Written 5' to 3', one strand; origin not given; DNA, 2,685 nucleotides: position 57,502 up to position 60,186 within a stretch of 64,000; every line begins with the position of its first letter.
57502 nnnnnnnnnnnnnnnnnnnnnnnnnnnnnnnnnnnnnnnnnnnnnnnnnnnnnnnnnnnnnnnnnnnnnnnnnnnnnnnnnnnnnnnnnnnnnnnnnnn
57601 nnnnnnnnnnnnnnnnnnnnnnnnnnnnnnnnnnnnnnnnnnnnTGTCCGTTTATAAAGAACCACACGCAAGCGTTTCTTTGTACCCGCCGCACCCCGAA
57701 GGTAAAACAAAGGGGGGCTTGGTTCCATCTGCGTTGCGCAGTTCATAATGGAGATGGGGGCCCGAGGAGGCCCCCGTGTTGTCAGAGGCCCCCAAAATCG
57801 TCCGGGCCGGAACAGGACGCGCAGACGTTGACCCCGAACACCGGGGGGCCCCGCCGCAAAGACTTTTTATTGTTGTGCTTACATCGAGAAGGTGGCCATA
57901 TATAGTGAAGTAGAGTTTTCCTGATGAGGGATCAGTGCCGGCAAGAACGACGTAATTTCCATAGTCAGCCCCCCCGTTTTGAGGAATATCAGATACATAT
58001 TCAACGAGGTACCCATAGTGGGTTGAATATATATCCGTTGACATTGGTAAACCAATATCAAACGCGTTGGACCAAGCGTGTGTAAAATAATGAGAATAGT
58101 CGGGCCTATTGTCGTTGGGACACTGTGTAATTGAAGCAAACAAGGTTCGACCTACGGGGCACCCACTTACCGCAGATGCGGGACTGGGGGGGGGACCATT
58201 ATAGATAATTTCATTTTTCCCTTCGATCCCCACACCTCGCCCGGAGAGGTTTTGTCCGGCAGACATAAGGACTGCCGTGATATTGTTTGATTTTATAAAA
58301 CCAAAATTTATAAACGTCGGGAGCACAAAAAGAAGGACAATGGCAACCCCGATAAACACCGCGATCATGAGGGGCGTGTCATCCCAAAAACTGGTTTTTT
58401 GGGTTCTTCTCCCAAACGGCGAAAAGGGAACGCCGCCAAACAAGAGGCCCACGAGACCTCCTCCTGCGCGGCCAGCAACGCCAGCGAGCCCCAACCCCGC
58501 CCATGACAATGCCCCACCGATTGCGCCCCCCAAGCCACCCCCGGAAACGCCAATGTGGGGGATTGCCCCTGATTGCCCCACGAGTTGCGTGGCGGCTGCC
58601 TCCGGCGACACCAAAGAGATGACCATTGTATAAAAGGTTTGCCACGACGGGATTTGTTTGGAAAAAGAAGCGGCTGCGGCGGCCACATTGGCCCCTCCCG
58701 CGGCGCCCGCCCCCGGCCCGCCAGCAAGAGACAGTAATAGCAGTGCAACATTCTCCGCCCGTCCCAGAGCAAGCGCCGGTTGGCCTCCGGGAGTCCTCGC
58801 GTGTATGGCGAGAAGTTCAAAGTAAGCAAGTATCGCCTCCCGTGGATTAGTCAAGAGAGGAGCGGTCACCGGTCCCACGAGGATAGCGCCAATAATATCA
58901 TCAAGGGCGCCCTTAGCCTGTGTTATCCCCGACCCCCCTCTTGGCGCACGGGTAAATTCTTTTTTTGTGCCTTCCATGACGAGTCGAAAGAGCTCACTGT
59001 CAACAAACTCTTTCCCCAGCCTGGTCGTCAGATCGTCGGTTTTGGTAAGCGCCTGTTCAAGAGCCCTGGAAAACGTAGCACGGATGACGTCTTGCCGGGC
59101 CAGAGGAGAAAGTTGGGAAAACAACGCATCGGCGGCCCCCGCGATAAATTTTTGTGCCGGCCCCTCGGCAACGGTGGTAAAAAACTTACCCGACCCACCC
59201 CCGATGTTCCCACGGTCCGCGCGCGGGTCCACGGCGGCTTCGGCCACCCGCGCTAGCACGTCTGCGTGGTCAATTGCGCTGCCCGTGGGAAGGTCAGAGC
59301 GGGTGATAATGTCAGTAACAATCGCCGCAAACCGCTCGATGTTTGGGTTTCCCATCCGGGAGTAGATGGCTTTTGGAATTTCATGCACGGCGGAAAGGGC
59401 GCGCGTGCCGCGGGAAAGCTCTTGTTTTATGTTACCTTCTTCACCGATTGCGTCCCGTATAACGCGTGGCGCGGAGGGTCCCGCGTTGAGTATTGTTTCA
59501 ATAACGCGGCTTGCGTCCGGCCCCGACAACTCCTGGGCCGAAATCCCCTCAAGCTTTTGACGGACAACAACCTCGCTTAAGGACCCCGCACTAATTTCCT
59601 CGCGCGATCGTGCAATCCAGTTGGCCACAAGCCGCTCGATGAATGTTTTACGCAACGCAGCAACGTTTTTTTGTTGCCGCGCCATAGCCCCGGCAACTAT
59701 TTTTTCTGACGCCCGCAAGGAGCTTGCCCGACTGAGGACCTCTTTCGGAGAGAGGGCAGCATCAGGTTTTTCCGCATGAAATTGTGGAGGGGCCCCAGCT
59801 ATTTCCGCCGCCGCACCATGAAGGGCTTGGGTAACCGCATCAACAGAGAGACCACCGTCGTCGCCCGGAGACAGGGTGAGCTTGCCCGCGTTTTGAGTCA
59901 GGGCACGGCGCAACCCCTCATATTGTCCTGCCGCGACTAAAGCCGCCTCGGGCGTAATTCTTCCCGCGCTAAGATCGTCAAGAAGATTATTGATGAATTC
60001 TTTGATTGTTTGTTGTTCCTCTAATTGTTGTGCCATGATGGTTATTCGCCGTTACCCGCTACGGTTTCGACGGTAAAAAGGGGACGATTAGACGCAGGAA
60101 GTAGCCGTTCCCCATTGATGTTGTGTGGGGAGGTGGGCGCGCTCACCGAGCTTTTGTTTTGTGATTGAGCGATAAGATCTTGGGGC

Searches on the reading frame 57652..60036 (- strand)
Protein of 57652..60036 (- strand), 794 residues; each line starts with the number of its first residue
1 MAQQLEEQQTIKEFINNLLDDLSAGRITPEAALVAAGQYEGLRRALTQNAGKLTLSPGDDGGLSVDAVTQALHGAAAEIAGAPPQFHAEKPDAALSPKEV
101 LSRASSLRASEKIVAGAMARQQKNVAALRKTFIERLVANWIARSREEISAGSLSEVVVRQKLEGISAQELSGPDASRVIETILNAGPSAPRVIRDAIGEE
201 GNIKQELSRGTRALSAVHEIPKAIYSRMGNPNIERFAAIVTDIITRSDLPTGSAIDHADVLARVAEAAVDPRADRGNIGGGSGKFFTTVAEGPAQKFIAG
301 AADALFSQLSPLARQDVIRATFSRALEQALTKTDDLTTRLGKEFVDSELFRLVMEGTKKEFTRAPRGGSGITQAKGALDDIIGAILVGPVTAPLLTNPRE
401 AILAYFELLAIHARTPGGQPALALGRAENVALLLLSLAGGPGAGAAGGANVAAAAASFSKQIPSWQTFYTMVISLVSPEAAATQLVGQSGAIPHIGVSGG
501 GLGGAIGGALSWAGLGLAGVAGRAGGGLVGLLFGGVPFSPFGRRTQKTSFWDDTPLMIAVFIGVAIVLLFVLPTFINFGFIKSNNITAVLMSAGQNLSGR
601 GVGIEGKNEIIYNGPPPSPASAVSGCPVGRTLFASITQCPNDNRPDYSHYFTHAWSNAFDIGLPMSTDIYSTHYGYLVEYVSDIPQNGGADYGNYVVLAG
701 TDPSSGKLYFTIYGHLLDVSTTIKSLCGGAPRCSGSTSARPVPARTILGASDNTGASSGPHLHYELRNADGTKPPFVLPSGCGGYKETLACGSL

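Call 8: search_protein_families(library=pfam, proteins=[window:57652-60036:-], max_evalue=0.01)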
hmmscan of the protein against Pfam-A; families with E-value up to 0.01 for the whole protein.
window:57652-60036:- (794 aa): 1 family
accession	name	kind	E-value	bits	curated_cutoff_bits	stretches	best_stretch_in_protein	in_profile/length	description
PF01551.29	Peptidase_M23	-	6.6e-07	29.9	28.7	1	657-769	4-90/96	Peptidase family M23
